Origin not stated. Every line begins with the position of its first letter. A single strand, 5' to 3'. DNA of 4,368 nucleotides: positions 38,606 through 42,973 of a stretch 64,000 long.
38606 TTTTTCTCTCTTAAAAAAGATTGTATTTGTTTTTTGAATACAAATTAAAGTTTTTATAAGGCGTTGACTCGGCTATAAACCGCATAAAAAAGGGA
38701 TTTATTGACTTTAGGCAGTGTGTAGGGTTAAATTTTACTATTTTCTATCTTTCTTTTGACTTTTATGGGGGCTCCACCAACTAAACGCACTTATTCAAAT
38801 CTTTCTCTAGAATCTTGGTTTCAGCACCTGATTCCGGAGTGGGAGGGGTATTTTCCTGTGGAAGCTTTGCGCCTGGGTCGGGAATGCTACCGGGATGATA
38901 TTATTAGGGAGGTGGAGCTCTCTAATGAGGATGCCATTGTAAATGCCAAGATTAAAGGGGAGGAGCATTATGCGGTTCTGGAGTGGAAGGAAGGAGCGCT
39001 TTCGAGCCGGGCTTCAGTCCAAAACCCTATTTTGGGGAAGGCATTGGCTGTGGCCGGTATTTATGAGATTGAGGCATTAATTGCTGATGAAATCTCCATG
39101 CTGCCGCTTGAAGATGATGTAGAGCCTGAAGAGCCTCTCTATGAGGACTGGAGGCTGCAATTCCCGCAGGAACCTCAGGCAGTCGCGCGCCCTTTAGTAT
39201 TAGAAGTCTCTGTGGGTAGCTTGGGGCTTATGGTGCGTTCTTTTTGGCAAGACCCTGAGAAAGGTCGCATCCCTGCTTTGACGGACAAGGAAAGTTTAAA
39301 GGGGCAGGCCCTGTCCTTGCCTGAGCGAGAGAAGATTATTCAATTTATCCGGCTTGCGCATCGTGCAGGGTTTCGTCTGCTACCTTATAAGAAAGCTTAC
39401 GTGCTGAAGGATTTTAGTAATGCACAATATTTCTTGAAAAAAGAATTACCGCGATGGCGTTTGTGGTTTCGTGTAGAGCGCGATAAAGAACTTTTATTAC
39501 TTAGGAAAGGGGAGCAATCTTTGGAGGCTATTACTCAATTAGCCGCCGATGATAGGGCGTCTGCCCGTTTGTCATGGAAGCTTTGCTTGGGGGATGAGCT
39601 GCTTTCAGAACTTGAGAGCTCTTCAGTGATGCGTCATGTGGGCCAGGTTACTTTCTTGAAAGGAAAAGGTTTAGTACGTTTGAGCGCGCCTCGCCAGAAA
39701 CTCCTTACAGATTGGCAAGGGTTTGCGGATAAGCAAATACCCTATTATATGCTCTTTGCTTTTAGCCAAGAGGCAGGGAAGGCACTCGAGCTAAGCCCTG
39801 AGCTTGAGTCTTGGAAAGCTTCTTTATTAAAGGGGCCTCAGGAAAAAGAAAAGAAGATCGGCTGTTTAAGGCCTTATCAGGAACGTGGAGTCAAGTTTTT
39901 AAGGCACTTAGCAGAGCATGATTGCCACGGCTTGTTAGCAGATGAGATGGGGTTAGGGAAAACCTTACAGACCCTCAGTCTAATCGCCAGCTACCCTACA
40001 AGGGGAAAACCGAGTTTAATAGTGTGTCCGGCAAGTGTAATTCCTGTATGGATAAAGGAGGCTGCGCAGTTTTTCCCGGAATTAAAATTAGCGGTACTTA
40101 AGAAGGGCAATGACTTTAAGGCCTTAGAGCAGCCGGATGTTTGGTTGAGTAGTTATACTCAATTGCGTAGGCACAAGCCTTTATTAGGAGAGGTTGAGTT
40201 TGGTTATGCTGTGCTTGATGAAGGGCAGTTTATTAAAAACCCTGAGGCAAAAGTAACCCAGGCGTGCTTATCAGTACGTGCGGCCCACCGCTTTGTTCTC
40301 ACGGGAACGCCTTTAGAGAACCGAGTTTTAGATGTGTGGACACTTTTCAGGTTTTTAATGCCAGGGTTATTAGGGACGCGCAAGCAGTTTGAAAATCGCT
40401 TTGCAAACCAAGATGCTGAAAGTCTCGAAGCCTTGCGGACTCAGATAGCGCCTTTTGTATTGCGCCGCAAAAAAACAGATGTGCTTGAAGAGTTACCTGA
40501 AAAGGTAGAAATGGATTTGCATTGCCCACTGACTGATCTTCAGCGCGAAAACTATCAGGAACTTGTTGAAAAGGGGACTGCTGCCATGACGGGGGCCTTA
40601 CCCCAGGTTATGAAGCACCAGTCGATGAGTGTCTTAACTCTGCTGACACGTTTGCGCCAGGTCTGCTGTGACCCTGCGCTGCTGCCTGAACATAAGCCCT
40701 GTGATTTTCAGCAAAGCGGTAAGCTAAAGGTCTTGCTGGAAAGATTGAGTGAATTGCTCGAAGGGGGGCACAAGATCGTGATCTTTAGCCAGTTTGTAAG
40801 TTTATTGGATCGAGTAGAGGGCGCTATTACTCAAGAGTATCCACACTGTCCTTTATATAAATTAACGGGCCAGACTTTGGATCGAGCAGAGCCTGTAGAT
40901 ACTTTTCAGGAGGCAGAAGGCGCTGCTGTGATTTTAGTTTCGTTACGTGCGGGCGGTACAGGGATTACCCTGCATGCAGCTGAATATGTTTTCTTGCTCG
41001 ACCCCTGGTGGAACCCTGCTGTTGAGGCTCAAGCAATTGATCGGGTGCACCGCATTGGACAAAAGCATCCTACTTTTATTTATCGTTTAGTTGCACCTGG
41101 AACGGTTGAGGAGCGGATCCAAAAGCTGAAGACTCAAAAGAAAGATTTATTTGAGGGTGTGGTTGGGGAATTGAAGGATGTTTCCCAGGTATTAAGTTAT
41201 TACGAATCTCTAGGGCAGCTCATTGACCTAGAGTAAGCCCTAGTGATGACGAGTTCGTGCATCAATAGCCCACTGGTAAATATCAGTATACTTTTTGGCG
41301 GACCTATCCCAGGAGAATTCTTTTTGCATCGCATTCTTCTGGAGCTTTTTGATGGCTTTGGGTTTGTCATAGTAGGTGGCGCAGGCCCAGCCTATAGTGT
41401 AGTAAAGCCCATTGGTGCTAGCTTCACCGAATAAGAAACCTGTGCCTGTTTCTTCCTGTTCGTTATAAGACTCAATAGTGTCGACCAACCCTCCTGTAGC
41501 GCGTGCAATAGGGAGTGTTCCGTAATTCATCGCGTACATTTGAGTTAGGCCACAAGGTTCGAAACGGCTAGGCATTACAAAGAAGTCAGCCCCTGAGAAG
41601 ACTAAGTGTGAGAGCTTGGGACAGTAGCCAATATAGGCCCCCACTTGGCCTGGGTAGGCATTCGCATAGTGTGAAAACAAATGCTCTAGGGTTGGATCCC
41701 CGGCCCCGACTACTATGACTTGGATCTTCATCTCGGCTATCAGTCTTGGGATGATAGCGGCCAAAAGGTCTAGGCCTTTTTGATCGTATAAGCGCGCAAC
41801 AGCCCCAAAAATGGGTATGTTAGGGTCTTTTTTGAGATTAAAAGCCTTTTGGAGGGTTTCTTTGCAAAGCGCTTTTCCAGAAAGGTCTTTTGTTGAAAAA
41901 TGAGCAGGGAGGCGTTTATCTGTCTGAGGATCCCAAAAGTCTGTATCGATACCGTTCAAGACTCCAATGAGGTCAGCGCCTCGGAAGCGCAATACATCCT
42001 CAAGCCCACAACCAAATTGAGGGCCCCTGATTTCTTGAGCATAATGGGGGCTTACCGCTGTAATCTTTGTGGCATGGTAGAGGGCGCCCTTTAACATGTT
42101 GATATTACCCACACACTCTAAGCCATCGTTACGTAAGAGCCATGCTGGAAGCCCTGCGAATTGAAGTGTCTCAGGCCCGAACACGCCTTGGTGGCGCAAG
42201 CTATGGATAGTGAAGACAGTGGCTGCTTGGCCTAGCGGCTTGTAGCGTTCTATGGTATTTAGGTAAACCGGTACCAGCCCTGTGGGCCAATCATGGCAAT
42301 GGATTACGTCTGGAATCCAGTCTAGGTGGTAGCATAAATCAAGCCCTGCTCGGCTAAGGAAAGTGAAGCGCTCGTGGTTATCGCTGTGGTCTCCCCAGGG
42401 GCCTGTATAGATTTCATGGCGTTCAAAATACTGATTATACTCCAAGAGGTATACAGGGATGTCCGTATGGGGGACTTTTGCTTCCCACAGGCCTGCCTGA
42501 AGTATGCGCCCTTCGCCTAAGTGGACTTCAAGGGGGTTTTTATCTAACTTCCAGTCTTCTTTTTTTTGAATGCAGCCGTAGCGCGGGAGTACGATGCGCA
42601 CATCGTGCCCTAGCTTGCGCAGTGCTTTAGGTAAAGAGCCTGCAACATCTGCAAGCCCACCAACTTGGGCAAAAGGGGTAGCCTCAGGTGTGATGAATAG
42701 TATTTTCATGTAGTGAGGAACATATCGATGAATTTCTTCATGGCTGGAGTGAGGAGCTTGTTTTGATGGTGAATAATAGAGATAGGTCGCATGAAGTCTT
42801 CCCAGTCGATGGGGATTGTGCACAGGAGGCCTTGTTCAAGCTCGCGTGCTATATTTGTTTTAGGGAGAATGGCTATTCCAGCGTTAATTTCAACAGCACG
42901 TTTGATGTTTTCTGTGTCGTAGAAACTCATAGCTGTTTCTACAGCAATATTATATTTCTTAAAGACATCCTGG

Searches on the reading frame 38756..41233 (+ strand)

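Call 50: search_protein_families(library=pfam, proteins=[window:38756-41233:+], max_evalue=0.00001)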
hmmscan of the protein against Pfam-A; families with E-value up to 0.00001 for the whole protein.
window:38756-41233:+ (826 aa): 3 families
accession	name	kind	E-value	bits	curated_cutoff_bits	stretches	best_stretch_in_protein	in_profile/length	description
PF00176.29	SNF2-rel_dom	-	4.3e-66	223.4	24.9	1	374-641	1-289/290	SNF2-related domain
PF00271.37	Helicase_C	-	4.6e-17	62.7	23.5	1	661-768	3-110/110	Helicase conserved C-terminal domain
PF04851.21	ResIII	-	9.2e-06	26.1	22.5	0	371-519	4-162/164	Type III restriction enzyme, res subunit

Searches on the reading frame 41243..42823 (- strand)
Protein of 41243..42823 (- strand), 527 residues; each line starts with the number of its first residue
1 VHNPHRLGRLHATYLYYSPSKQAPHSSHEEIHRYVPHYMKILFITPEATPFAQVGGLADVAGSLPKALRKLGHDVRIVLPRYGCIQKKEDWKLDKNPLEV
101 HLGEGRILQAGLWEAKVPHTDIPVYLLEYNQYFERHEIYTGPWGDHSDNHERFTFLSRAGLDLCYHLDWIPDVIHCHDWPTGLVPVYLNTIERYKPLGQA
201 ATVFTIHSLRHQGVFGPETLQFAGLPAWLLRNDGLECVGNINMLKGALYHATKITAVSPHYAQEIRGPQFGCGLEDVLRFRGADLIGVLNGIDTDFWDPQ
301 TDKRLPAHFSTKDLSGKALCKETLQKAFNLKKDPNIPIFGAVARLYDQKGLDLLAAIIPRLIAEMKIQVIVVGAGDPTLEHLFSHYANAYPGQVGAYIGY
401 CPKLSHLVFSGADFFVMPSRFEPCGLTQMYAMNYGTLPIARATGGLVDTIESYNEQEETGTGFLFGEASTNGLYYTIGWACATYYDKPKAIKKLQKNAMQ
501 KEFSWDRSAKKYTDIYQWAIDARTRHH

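Call 50: search_protein_families(library=pfam, proteins=[window:41243-42823:-], max_evalue=0.00001)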
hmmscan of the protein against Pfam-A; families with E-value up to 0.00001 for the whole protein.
window:41243-42823:- (527 aa): 5 families
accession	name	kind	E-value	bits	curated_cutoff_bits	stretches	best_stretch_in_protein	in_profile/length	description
PF08323.17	Glyco_transf_5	-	1.4e-80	270.9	22.7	1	40-279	1-238/239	Starch synthase catalytic domain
PF00534.26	Glycos_transf_1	-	1.2e-13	51.5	26.4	1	328-467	7-142/172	Glycosyl transferases group 1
PF13692.12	Glyco_trans_1_4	-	5.1e-13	49.9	27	1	337-468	2-127/142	Glycosyl transferases group 1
PF13439.12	Glyco_transf_4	-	5.8e-08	33.4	28.5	1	54-266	1-149/170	Glycosyltransferase Family 4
PF13579.12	Glyco_trans_4_4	-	4e-07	30.9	29.7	1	55-266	1-143/158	Glycosyl transferase 4-like domain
